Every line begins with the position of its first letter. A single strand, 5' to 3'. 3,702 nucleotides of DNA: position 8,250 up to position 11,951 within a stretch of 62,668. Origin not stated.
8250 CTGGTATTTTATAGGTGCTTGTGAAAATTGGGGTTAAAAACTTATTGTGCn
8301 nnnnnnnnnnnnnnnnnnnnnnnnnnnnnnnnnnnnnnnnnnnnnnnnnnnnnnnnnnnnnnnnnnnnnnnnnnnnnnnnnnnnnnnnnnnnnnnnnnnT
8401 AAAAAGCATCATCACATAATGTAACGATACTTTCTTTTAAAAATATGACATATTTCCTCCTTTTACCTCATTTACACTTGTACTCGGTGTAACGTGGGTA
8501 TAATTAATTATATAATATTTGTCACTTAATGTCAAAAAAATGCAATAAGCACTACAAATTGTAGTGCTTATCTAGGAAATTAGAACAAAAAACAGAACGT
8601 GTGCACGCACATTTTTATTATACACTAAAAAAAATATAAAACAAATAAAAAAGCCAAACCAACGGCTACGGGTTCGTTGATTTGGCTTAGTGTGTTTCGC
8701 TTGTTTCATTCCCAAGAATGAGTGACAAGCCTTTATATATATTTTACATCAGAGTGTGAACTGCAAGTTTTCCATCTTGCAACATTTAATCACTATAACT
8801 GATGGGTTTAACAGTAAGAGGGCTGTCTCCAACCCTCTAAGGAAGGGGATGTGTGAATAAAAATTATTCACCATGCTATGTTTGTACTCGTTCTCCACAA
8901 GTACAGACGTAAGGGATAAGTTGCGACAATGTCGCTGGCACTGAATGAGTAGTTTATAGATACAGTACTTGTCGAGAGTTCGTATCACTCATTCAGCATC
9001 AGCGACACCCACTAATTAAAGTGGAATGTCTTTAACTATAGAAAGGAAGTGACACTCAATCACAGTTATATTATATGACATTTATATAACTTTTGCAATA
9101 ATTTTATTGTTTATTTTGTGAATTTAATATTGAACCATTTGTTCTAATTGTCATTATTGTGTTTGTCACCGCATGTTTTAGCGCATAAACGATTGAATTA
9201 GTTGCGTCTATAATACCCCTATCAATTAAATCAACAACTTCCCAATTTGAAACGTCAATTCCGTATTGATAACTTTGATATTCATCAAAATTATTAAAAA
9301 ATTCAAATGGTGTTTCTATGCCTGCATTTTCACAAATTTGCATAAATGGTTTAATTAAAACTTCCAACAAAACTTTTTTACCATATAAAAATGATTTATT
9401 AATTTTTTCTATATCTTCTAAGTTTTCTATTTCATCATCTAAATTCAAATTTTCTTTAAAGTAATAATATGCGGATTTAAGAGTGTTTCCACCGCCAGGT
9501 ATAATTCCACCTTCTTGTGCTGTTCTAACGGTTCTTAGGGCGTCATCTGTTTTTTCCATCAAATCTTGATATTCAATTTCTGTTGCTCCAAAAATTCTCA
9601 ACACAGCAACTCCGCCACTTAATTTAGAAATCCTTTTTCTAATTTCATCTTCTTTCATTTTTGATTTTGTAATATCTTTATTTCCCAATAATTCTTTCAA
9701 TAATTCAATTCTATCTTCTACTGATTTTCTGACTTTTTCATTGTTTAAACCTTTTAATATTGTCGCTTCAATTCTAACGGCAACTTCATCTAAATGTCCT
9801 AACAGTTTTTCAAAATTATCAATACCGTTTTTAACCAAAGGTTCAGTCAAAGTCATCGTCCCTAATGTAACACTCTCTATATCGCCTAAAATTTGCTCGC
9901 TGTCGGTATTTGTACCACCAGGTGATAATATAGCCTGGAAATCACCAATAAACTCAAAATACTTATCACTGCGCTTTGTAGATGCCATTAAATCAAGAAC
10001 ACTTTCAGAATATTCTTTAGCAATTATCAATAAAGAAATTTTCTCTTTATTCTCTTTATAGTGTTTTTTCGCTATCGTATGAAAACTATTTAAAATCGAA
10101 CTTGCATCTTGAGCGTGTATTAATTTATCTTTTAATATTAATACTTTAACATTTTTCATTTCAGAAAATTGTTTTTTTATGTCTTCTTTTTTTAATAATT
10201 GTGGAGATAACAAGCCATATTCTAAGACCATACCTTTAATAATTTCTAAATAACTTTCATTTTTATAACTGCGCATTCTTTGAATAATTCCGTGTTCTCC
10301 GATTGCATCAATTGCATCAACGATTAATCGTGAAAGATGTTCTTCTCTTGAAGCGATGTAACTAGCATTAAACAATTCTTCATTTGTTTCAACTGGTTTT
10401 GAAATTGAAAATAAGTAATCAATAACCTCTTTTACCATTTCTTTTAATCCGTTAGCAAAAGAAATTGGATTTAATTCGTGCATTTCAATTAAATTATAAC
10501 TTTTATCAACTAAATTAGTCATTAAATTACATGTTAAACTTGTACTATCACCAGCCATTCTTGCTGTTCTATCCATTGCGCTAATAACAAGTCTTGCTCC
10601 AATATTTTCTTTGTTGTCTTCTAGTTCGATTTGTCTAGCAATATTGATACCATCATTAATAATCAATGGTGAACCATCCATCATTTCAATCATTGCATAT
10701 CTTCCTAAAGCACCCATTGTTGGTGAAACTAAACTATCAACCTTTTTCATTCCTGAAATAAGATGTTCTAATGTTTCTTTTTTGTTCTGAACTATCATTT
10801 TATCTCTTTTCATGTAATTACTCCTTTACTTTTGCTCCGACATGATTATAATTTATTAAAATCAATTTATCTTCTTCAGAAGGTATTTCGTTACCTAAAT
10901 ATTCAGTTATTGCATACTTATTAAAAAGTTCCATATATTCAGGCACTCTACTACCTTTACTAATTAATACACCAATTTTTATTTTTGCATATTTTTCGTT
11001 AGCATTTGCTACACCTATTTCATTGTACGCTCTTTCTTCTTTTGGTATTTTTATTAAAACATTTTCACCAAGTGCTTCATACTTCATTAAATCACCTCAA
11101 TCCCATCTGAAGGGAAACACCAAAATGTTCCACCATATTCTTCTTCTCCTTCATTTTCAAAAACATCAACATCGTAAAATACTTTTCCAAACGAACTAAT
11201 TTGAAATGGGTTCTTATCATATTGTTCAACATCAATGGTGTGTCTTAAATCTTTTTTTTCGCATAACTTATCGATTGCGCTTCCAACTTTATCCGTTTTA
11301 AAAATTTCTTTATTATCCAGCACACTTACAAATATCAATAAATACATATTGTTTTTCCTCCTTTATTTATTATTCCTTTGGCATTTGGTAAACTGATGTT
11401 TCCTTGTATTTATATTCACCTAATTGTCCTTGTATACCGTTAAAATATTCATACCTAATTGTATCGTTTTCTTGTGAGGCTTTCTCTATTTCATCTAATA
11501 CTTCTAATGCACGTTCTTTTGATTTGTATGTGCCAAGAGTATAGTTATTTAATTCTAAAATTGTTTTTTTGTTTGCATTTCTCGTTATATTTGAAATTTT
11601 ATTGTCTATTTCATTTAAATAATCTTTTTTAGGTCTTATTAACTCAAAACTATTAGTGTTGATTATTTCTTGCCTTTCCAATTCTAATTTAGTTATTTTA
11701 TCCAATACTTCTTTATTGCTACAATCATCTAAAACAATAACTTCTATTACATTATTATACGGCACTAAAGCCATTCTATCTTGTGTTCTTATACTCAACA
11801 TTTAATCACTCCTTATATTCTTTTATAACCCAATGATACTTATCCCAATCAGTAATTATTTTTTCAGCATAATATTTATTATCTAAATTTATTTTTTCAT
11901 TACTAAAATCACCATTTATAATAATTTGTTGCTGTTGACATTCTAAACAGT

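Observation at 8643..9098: Self-contained, GC-enriched, ORF-free transcription unit of about 420 nt directly after phage groEL: candidate large structured ncRNA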

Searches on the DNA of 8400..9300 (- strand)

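Call 7: search_rna_families(source=window, start=8480, end=9120, threshold=evalue, max_evalue=10, show_alignments=3)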
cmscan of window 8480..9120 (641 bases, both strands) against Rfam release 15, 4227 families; matches with E-value up to 10: 14.
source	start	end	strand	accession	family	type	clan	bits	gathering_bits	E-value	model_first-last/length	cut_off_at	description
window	8605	8693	-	RF00020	U5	Gene; snRNA; splicing;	-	25.4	40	0.13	1-117/117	no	U5 spliceosomal RNA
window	8724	8813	-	RF01692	Bacteroid-trp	Cis-reg; leader;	-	23.5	49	4.1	1-131/131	no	Bacteroidete tryptophan peptide leader RNA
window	8969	9073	-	RF00038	PrfA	Cis-reg; thermoregulator;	-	20.8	88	2.9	1-132/132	no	PrfA thermoregulator UTR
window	8624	8688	+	RF02844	RefA9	Gene; antisense;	-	20.7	49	1.3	1-64/64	no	Enterococcus sRNA A9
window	8611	8689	+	RF02495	ohsC_RNA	Gene; antitoxin;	-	20.4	50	1.7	1-77/77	no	Oppression of Hydrophobic ORF by sRNA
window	8624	8736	+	RF00112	CyaR_RyeE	Gene; sRNA;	-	20.3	47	0.47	1-85/85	no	CyaR/Rye RNA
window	8765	8844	-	RF01208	snoR99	Gene; snRNA; snoRNA; HACA-box;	-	18.6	41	2.9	1-106/106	no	Small nucleolar RNA snoR99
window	8797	8899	-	RF00423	SCARNA4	Gene; snRNA; snoRNA; scaRNA;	CL00019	16.2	60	1.7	1-129/129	no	Small Cajal body specific RNA 4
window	8588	8690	-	RF01796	frnS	Gene; sRNA;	-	15.8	60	5.6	1-119/119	no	Fumarate/nitrate reductase regulator sRNA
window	8480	8574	+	RF01472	rli40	Gene; sRNA;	-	15.5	100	0.2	163-263/263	5'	Listeria sRNA rli40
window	8583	8708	-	RF00558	L20_leader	Cis-reg; leader;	-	15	58.7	4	1-127/127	no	Ribosomal protein L20 leader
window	8480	8572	+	RF01822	RsaJ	Gene; sRNA;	-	14.7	100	0.54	195-287/287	5'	RNA Staph. aureus A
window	8649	8757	-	RF01416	NrrF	Gene; antisense;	-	14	60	3.8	1-160/160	no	NrrF RNA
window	8628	8755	-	RF01460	rliH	Gene; sRNA;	-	9.9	100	2.6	1-429/429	no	Listeria sRNA rliH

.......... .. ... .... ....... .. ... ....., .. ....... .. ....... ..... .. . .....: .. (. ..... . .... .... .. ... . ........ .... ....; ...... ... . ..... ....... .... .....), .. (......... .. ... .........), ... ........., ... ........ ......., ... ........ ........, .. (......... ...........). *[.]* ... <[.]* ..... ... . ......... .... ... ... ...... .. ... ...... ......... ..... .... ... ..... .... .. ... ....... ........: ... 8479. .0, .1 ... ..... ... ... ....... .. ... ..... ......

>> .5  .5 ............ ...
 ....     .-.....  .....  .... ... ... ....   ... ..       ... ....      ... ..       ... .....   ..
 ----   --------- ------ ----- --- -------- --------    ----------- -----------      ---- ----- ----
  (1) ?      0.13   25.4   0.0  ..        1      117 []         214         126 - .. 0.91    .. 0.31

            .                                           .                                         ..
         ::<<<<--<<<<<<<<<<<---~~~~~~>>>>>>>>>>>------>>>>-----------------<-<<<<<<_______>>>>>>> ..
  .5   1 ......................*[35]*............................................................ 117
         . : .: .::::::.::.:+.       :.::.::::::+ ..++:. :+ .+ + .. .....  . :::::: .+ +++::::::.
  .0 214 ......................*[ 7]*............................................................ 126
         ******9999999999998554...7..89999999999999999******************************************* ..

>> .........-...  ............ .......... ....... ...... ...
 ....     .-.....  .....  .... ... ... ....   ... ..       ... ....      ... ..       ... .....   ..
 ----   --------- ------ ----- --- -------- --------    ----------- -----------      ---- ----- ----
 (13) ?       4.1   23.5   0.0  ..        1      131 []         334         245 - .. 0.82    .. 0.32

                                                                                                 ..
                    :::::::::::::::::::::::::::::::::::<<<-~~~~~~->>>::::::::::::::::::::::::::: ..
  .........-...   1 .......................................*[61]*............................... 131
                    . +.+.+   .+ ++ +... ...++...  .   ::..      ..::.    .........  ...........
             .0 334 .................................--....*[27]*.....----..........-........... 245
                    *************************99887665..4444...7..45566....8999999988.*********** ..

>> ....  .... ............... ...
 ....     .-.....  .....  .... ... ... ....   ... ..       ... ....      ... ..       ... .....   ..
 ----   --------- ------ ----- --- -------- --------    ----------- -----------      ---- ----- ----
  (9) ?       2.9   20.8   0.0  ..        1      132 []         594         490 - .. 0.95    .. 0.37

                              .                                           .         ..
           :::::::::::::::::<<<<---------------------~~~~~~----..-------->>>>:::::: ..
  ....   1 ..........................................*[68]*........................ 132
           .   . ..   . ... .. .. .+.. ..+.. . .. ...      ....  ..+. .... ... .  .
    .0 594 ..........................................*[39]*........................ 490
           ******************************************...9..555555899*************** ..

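Call 10: search_dna_similar(query=window:8400-9300:-, collection=phages, mode=distant, max_rows=40)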
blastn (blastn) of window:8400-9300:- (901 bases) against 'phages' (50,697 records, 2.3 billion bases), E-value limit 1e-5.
No match.

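Call 24: search_dna_similar(query=window:8640-9100:-, collection=plasmids, mode=distant, max_evalue=0.01)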
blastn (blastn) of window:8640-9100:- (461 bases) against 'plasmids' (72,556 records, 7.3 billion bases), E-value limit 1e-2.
No match.

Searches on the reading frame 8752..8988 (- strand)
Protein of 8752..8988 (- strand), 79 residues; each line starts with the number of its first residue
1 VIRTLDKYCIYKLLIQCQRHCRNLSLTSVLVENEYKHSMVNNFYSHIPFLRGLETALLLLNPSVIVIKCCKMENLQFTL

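Call 32: search_protein_representatives(protein=window:8752-8988:-)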
Query: 79 residues. Proteins with E-value up to 0.001 (for the whole library): 2; up to 1e-10: 1; up to 1e-30: 0. The best 2 are listed.
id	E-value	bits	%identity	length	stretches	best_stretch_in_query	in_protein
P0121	9.7e-23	95.9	34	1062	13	25-73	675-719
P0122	9.1e-09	51.5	38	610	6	43-74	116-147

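Call 35: search_protein_families(library=phrogs, proteins=[window:8752-8988:-], max_evalue=0.001)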
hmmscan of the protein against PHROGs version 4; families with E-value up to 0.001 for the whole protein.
window:8752-8988:- (79 aa): 0 families

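Call 36: search_protein_families(library=pfam, proteins=[window:8752-8988:-], max_evalue=0.01)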
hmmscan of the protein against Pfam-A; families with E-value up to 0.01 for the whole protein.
window:8752-8988:- (79 aa): 0 families

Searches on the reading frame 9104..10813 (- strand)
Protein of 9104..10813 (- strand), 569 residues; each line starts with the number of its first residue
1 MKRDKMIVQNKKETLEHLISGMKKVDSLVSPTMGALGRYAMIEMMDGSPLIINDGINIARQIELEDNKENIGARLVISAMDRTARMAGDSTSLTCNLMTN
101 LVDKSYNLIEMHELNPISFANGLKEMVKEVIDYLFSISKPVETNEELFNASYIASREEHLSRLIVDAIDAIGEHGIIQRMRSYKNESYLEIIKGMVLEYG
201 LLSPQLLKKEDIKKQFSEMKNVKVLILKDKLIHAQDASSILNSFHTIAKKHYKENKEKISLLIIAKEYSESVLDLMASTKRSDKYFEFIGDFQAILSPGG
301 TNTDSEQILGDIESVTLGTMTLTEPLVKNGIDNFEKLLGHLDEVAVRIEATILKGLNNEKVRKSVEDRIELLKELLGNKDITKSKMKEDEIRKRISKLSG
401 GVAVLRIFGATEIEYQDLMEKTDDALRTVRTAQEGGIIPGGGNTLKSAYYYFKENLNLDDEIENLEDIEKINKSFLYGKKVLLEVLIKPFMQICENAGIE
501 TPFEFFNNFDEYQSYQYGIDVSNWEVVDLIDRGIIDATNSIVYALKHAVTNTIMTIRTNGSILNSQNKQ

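Call 12: find_related_loci(query=window:9104-10813:-, collection=viral_contigs, flank=4000)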
Query window:9104-10813:- (569 aa) in viral_contigs; peptide patterns used: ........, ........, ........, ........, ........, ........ (x = any residue, [..] = any of these).
21 stretches matched a pattern, but none encodes a relative of the query by tblastn (E <= 1e-3).

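Call 15: search_dna_similar(query=window:9104-10813:-, collection=phages, mode=protein, max_rows=30)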
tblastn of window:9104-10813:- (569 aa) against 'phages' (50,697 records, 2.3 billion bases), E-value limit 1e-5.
Records with a match: 217; places in all: 217; records where one place covers at least 80% of the query: 177.
Best place of each record, by identity: <60% 217.
By first word of the organism name: Vibrio 78; Flavobacterium 73; Pseudomonas 11; Cellulophaga 9; Listeria 6; Bacteroides 6; uncultured 6; Bacteriophage 5; Klebsiella 5; Caudoviricetes 3; and 10 more.
By host as written in the record: - 79; Flavobacterium sp. BAL314 68; Listeria monocytogenes 6; Flavobacterium sp. LMO8 4; Cellulophaga sp. HaHa_2_95 4; Pseudomonas aeruginosa 4; Klebsiella pneumoniae 3; Vibrio coralliilyticus P1 2; and 38 more.
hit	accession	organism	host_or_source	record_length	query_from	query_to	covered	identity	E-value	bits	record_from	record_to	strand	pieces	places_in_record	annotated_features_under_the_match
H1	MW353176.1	Flavobacterium phage vB_FspM_immuto_3-5A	Flavobacterium sp. LMO8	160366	12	550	95%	29.5%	3e-44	175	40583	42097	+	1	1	chaperonin GroEL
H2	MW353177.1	Flavobacterium phage vB_FspM_immuto_13-6C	Flavobacterium sp. LMO8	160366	12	550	95%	29.5%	3e-44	175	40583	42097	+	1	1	chaperonin GroEL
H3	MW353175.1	Flavobacterium phage vB_FspM_immuto_2-6A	Flavobacterium sp. LMO8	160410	12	550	95%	29.5%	3e-44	175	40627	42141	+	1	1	chaperonin GroEL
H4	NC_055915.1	Flavobacterium phage vB_FspM_immuto_2-6A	Flavobacterium sp. LMO8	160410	12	550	95%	29.5%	3e-44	175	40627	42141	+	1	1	chaperonin groEL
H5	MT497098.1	Flavobacterium phage vB_FspP_elemoC_15-9A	Flavobacterium sp. BAL314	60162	8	567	98%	28.4%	4e-45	177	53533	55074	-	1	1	chaperonin GroEL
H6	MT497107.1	Flavobacterium phage vB_FspP_elemoC_3-9B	Flavobacterium sp. BAL314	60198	8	567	98%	28.4%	4e-45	177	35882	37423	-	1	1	chaperonin GroEL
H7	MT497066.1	Flavobacterium phage vB_FspP_elemoC_13-1C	Flavobacterium sp. BAL314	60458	8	567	98%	28.4%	4e-45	177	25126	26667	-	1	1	chaperonin GroEL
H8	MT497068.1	Flavobacterium phage vB_FspP_elemoB_14-3B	Flavobacterium sp. BAL314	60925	8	567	98%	28.4%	4e-45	177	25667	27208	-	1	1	chaperonin GroEL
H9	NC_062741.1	Flavobacterium phage vB_FspP_elemoB_14-3B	Flavobacterium sp. BAL314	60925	8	567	98%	28.4%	4e-45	177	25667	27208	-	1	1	chaperonin groEL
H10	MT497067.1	Flavobacterium phage vB_FspP_elemoC_14-1A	Flavobacterium sp. BAL314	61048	8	567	98%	28.4%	4e-45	177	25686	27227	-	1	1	chaperonin GroEL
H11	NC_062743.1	Flavobacterium phage vB_FspP_elemoC_14-1A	Flavobacterium sp. BAL314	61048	8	567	98%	28.4%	4e-45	177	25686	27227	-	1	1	chaperonin groEL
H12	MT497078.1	Flavobacterium phage vB_FspP_elemoE_10-3D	Flavobacterium sp. BAL314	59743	8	567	98%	28.4%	5e-45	177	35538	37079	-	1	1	chaperonin GroEL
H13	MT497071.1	Flavobacterium phage vB_FspP_elemoF_6-3D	Flavobacterium sp. BAL314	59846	8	567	98%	28.4%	5e-45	177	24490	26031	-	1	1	chaperonin GroEL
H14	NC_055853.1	Flavobacterium phage vB_FspP_elemoF_6-3D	Flavobacterium sp. BAL314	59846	8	567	98%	28.4%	5e-45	177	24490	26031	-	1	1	chaperonin groEL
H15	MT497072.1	Flavobacterium phage vB_FspP_elemoE_6-9C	Flavobacterium sp. BAL314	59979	8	567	98%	28.4%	5e-45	177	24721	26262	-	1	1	chaperonin GroEL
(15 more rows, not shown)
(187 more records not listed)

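Call 16: find_homologous_proteins(query=window:9104-10813:-, max_evalue=1e-30)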
Query window:9104-10813:- (569 aa): 5920 proteins with E <= 1e-30 among 8000 candidates; the best 120 are listed.
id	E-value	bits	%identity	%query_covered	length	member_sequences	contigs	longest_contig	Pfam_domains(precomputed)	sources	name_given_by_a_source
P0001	4.7e-236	803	100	66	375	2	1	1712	PF00118.30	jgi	jgi:chaperonin GroEL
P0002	1.2e-208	712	60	98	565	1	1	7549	PF00118.30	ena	-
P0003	2.3e-146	507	45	99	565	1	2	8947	PF00118.30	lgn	-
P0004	2.1e-51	194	29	97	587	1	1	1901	PF00118.30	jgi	-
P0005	3.3e-48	183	31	98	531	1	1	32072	PF00118.30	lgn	-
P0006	1.1e-47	181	29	97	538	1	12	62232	PF00118.30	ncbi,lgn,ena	-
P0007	1.2e-47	181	29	97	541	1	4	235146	PF00118.30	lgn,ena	-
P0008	1.5e-47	181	29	97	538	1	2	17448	PF00118.30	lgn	-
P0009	2.0e-47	180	29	97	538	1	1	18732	PF00118.30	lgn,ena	-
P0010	2.7e-47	180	29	97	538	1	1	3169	PF00118.30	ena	-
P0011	2.7e-47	180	29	97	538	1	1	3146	PF00118.30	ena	-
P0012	7.1e-47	179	28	96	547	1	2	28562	PF00118.30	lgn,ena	-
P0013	7.1e-47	179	29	96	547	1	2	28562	PF00118.30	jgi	jgi:chaperonin GroEL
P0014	9.7e-47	178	29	97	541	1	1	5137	PF00118.30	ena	-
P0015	1.0e-46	178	28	96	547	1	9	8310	PF00118.30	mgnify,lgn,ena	mgnify:CR=1 FL=1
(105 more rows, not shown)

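Call 17: find_encoding_contigs(protein=P0002, flank=8000)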
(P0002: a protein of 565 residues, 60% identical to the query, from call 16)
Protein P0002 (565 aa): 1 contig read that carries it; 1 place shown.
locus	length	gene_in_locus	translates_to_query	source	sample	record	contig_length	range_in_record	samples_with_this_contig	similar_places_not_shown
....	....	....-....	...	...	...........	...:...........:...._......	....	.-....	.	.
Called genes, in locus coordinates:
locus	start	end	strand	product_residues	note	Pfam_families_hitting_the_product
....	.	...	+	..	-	?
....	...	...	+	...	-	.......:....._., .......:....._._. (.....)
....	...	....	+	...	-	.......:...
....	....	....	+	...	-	-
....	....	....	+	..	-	-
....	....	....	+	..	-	-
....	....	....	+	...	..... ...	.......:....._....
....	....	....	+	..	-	-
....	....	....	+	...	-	-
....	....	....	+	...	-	-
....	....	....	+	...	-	-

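Call 18: find_encoding_contigs(protein=P0003, flank=8000)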
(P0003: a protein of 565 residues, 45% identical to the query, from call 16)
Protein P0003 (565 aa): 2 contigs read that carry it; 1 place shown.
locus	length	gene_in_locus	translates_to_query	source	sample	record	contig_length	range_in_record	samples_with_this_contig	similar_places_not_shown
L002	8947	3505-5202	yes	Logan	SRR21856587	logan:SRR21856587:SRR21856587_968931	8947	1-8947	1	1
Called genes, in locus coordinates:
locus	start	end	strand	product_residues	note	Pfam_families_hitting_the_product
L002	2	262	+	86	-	?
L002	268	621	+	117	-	-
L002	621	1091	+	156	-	PF00436:SSB (weak)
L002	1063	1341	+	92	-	-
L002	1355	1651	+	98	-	-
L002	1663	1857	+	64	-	-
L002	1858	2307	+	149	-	-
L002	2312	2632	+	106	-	-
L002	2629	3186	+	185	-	-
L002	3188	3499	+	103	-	-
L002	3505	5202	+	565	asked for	PF00118:Cpn60_TCP1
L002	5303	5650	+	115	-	-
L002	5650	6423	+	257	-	-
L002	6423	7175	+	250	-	-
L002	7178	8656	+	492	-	-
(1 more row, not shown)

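Call 19: find_encoding_contigs(protein=P0001, flank=3000)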
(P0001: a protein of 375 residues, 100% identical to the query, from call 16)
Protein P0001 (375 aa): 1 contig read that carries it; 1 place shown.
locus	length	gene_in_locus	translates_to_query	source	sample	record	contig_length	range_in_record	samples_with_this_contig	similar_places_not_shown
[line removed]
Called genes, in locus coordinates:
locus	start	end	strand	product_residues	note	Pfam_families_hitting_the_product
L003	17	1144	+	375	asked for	PF00118:Cpn60_TCP1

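Call 23: find_encoding_contigs(protein=window:9104-10813:-, flank=3000, max_places=10)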
Protein window:9104-10813:- (569 aa): 3 contigs read that carry it; 1 place shown.
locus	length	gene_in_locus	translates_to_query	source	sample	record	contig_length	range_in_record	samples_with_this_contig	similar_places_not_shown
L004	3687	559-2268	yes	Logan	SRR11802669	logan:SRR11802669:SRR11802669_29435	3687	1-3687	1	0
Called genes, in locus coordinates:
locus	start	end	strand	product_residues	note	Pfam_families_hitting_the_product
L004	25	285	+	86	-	-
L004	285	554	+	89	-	-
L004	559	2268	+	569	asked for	PF00118:Cpn60_TCP1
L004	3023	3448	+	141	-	-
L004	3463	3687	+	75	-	?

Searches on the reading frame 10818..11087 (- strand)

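Call 35: search_protein_families(library=phrogs, proteins=[window:10818-11087:-], max_evalue=0.001)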
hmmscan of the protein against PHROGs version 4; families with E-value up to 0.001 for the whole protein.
window:10818-11087:- (89 aa): 0 families

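Call 36: search_protein_families(library=pfam, proteins=[window:10818-11087:-], max_evalue=0.01)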
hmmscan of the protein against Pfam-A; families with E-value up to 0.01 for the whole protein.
window:10818-11087:- (89 aa): 1 family
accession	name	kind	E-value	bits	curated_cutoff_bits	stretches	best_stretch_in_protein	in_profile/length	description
PF00166.26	Cpn10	-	0.0036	17.7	21.1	1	3-86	2-92/93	Chaperonin 10 Kd subunit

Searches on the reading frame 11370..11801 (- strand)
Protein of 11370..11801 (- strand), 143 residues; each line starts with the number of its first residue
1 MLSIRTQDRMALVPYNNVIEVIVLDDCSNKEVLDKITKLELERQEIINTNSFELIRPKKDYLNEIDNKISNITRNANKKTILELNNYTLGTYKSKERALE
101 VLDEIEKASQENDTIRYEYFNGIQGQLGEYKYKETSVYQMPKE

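Call 35: search_protein_families(library=phrogs, proteins=[window:11370-11801:-], max_evalue=0.001)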
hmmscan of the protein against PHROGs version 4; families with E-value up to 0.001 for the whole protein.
window:11370-11801:- (143 aa): 1 family
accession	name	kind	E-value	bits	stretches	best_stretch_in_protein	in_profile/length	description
phrog_4601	-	unknown function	7.5e-08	33.6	1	85-143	34-85/85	-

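Call 36: search_protein_families(library=pfam, proteins=[window:11370-11801:-], max_evalue=0.01)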
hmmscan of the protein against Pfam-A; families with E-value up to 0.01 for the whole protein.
window:11370-11801:- (143 aa): 0 families
